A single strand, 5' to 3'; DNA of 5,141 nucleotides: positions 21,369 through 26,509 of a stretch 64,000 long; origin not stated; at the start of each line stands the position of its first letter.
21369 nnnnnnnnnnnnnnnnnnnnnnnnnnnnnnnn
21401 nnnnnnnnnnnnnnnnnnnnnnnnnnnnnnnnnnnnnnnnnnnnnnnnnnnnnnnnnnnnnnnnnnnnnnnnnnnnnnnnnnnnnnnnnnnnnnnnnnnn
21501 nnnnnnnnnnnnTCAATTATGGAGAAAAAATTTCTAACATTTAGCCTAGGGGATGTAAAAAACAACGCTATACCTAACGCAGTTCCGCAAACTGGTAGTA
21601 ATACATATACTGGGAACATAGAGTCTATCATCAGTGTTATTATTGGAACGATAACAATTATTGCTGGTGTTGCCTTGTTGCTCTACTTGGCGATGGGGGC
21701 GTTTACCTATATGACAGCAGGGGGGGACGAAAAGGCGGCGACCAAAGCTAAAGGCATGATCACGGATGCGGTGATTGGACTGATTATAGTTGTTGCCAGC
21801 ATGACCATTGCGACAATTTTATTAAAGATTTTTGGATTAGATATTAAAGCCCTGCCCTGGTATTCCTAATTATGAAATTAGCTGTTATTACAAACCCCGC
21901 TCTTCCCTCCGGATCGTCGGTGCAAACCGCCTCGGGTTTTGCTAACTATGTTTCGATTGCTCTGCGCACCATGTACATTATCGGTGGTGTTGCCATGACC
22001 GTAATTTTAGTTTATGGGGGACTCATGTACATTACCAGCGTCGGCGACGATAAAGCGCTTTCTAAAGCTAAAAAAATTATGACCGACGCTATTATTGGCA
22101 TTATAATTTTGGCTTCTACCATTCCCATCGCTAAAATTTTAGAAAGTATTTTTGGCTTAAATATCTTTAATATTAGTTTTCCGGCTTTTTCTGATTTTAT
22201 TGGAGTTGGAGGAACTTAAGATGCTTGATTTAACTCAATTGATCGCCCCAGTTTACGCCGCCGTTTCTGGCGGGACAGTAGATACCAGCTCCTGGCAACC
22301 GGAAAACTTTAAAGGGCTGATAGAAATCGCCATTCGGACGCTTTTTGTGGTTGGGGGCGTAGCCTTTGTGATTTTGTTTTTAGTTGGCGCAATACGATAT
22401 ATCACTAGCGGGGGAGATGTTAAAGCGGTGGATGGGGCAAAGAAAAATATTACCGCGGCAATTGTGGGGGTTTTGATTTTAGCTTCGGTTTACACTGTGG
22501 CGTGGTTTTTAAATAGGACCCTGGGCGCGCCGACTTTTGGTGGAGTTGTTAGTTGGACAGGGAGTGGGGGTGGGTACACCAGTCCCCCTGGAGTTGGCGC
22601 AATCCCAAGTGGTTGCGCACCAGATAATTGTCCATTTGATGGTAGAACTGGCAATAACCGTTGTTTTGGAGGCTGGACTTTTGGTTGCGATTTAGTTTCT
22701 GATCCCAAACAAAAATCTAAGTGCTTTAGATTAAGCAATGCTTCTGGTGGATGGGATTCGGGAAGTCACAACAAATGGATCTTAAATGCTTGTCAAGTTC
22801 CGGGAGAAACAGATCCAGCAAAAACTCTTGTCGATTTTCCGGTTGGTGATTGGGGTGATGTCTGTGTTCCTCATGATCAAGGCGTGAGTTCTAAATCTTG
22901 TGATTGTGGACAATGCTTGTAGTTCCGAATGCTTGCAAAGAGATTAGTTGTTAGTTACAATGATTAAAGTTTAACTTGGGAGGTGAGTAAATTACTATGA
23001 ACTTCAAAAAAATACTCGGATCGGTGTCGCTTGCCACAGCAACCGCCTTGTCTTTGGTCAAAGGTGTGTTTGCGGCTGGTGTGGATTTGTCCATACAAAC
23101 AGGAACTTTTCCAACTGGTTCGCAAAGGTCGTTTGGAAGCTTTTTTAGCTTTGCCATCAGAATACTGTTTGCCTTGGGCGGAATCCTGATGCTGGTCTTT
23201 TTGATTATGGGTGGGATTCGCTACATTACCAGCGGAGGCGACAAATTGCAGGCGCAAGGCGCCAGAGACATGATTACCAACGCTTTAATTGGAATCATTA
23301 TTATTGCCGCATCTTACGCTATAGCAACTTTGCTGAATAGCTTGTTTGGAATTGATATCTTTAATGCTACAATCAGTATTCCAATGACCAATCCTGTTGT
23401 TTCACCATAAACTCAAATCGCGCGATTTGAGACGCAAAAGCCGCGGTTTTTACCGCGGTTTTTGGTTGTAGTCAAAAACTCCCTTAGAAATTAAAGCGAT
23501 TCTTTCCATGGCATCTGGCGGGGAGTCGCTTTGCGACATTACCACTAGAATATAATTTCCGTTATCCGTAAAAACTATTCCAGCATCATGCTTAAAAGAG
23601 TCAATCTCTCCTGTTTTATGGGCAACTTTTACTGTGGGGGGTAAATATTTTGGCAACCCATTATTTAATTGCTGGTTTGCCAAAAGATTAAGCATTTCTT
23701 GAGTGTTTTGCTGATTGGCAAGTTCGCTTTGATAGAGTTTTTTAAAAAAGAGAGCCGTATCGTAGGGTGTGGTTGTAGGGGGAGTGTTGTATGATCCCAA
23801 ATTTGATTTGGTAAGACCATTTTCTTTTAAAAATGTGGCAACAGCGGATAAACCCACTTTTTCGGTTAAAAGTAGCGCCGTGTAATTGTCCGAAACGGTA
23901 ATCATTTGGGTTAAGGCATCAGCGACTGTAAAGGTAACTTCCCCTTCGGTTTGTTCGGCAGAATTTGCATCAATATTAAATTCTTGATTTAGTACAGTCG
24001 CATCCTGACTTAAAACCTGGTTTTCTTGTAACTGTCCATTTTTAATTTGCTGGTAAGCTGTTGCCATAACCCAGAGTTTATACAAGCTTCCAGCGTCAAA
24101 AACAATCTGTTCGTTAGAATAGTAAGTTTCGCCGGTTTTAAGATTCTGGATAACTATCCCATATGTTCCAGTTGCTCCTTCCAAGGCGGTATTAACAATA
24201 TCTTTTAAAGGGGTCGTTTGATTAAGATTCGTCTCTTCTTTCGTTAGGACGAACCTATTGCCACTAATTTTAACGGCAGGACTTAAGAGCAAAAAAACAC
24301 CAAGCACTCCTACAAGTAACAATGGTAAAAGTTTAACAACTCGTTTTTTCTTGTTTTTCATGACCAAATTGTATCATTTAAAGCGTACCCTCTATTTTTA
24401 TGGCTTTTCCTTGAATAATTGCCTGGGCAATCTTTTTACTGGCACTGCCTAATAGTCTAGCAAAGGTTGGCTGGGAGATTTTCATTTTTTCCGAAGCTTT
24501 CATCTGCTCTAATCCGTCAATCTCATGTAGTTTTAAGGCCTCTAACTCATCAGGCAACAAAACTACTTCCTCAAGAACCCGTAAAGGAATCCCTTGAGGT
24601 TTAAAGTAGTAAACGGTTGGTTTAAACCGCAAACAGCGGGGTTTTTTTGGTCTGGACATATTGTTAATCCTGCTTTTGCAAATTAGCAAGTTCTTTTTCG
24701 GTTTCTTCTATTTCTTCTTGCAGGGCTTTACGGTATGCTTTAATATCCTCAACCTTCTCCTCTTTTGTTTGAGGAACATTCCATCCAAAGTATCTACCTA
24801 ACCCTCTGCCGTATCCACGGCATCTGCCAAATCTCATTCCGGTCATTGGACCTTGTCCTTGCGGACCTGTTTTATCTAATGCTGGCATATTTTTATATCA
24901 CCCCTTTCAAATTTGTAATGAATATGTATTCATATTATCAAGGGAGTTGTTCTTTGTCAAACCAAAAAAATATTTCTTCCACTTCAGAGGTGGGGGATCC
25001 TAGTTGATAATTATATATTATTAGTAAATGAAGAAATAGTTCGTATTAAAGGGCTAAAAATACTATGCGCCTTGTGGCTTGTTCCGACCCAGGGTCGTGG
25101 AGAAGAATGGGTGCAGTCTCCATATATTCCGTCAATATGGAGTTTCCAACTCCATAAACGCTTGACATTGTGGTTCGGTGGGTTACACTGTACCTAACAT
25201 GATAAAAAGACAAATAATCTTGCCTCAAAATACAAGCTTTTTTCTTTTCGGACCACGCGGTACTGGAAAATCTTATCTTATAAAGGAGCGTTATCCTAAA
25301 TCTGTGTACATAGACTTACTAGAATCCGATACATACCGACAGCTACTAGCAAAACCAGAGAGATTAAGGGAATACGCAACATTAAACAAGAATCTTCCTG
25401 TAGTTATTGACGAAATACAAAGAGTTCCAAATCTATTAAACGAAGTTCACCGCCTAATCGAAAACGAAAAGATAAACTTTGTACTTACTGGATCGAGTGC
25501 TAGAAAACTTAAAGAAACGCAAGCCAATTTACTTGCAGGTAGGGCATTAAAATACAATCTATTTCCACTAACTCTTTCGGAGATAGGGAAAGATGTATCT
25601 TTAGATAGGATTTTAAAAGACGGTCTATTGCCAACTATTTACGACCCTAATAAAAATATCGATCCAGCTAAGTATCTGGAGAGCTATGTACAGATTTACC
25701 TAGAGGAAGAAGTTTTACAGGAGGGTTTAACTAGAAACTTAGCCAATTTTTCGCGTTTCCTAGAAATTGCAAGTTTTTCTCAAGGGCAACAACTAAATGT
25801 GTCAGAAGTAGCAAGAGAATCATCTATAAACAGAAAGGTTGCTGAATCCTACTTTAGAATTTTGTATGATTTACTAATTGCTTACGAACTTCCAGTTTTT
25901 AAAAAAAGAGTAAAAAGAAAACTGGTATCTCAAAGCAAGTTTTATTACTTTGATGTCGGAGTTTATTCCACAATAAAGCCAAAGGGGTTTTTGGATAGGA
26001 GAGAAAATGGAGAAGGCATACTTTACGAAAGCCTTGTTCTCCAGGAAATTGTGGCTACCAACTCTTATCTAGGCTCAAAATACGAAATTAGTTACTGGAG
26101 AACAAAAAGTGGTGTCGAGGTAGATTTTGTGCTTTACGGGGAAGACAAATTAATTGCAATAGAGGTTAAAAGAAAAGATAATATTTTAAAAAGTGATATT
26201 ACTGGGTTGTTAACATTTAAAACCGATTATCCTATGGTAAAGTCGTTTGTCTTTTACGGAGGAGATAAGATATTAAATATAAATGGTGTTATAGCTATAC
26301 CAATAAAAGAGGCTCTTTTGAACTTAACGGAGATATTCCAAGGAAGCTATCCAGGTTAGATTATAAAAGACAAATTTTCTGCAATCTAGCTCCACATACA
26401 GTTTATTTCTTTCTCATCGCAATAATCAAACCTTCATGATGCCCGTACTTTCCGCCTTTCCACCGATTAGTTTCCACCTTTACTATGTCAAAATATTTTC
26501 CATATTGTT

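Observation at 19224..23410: Nine tandem paralogs of a small pilin-like (VirB2/TrbC-like) protein with an invariant Y-x-[TS]-[SA]-G-D-[ED]-K ... KAK loop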

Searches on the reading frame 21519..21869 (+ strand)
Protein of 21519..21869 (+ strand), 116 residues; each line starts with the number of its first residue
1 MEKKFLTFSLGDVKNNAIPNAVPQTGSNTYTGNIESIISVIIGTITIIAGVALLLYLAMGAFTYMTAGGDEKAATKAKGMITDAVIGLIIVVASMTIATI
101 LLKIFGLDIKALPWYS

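Call 3: search_protein_families(library=pfam, proteins=[window:21519-21869:+], max_evalue=1)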
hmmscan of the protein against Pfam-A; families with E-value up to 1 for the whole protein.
window:21519-21869:+ (116 aa): 4 families
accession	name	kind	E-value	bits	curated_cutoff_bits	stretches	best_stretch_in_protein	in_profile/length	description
PF18895.5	T4SS_pilin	-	6e-08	33.1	26.6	1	32-101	3-71/71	Type IV secretion system pilin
PF04956.18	TrbC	-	0.061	14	27.9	1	27-100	34-97/98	TrbC/VIRB2 pilin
PF20664.2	DUF6814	-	0.24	12.1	25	1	41-107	7-62/71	Family of unknown function (DUF6814)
PF05745.16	CRPA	-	0.35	11.3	23.6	0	81-101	66-86/150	Chlamydia 15 kDa cysteine-rich outer membrane protein (CRPA)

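Call 10: search_protein_families(library=ncbifam, proteins=[window:21519-21869:+], max_evalue=1)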
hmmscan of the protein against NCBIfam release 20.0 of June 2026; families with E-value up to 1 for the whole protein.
window:21519-21869:+ (116 aa): 2 families
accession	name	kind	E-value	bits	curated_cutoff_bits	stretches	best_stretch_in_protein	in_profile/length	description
NF045849.1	ICE_MMCAP2_0565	equivalog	1.8e-07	30.7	40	1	28-104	3-79/80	Mbov_0395 family pilin-like conjugal transfer protein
NF006372.0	PRK08600.1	equivalog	0.25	11.4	127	1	35-101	23-88/113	Na(+)/H(+) antiporter subunit C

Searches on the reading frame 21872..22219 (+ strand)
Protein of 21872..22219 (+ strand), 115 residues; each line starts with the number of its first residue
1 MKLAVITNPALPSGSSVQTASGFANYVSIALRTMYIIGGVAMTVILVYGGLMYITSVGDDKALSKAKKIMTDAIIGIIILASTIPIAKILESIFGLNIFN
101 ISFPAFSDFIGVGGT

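Call 3: search_protein_families(library=pfam, proteins=[window:21872-22219:+], max_evalue=1)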
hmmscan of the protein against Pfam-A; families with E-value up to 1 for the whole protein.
window:21872-22219:+ (115 aa): 1 family
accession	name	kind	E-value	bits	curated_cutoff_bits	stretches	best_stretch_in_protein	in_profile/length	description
PF18895.5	T4SS_pilin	-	7.5e-06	26.4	26.6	1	34-82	16-63/71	Type IV secretion system pilin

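Call 10: search_protein_families(library=ncbifam, proteins=[window:21872-22219:+], max_evalue=1)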
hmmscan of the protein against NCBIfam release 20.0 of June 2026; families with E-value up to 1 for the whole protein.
window:21872-22219:+ (115 aa): 1 family
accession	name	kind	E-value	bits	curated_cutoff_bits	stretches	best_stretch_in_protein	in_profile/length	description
NF045849.1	ICE_MMCAP2_0565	equivalog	0.00051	19.7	40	1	24-93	10-79/80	Mbov_0395 family pilin-like conjugal transfer protein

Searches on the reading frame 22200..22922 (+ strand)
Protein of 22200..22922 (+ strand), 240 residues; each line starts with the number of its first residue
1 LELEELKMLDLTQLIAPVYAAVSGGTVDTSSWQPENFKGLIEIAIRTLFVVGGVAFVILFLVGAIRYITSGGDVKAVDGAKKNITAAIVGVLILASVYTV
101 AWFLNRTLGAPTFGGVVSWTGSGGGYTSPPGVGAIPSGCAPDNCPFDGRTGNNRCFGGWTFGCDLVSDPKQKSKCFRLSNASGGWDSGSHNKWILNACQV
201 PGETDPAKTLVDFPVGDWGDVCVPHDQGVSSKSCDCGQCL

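Call 3: search_protein_families(library=pfam, proteins=[window:22200-22922:+], max_evalue=1)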
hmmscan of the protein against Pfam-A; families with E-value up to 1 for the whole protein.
window:22200-22922:+ (240 aa): 2 families
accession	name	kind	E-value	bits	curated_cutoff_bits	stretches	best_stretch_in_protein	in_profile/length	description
PF18895.5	T4SS_pilin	-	7.7e-05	23.1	26.6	1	48-101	15-68/71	Type IV secretion system pilin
PF12725.13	DUF3810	-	0.048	13.5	28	1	38-105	17-82/311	Protein of unknown function (DUF3810)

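Call 10: search_protein_families(library=ncbifam, proteins=[window:22200-22922:+], max_evalue=1)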
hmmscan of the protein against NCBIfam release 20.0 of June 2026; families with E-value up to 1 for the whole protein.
window:22200-22922:+ (240 aa): 2 families
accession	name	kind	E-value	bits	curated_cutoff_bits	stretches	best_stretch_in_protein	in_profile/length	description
NF045849.1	ICE_MMCAP2_0565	equivalog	0.0061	16.2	40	1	36-105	8-77/80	Mbov_0395 family pilin-like conjugal transfer protein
TIGR03943.1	TIGR03943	equivalog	0.082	12.3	88.8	1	37-110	5-79/221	TIGR03943 family putative permease subunit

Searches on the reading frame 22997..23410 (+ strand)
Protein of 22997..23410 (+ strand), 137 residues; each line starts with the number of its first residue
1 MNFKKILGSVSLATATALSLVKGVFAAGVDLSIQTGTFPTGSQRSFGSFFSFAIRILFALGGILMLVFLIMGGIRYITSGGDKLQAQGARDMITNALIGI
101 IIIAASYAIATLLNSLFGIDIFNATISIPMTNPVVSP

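Call 3: search_protein_families(library=pfam, proteins=[window:22997-23410:+], max_evalue=1)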
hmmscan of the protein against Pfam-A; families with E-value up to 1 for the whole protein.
window:22997-23410:+ (137 aa): 2 families
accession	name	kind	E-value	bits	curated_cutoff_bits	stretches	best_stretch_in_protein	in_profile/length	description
PF18895.5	T4SS_pilin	-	1.1e-05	25.8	26.6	1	56-113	15-71/71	Type IV secretion system pilin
PF01529.25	DHHC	-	0.43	11.1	28.7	1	56-125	52-121/133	DHHC palmitoyltransferase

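Call 10: search_protein_families(library=ncbifam, proteins=[window:22997-23410:+], max_evalue=1)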
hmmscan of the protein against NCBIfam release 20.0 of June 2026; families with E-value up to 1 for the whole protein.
window:22997-23410:+ (137 aa): 1 family
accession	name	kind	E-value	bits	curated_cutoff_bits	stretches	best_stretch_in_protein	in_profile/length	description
NF045849.1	ICE_MMCAP2_0565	equivalog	0.0026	17.4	40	1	55-114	18-77/80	Mbov_0395 family pilin-like conjugal transfer protein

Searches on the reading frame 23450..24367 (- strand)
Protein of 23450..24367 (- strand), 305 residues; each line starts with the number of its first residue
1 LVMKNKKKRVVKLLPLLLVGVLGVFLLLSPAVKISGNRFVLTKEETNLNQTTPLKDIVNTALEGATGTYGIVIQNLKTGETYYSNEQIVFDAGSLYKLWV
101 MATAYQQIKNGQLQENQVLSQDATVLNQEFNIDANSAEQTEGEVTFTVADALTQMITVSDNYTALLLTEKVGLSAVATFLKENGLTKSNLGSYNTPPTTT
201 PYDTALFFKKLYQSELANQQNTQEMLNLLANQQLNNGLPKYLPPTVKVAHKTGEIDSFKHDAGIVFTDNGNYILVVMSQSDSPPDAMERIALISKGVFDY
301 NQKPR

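Call 7: search_protein_families(library=pfam, proteins=[window:23450-24367:-], max_evalue=0.001)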
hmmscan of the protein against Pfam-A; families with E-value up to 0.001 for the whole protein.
window:23450-24367:- (305 aa): 1 family
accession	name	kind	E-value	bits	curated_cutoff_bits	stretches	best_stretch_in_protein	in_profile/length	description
PF13354.11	Beta-lactamase2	-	1.2e-48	165.7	22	1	70-277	1-213/214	Beta-lactamase enzyme family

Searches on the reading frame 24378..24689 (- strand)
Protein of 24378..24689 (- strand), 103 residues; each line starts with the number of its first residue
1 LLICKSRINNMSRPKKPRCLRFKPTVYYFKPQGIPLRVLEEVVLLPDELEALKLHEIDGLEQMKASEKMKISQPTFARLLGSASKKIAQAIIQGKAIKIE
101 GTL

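Call 7: search_protein_families(library=pfam, proteins=[window:24378-24689:-], max_evalue=0.001)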
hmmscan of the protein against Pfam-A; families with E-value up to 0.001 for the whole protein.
window:24378-24689:- (103 aa): 1 family
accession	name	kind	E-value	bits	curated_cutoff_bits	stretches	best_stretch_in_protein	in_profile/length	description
PF02001.22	DUF134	-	3.3e-20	72.9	27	1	11-101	4-92/98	Protein of unknown function DUF134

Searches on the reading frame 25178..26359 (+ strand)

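Call 7: search_protein_families(library=pfam, proteins=[window:25178-26359:+], max_evalue=0.001)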
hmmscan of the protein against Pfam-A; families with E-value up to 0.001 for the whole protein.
window:25178-26359:+ (393 aa): 3 families
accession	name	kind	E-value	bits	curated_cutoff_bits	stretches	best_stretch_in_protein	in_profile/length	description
PF13635.12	DUF4143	-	3e-32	112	28.1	1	177-332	2-159/160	Domain of unknown function (DUF4143)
PF13173.12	AAA_14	-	9.6e-24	84.3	27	1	19-136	3-128/129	AAA domain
PF13401.12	AAA_22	-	6.6e-05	23.7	27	0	72-106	85-123/130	AAA domain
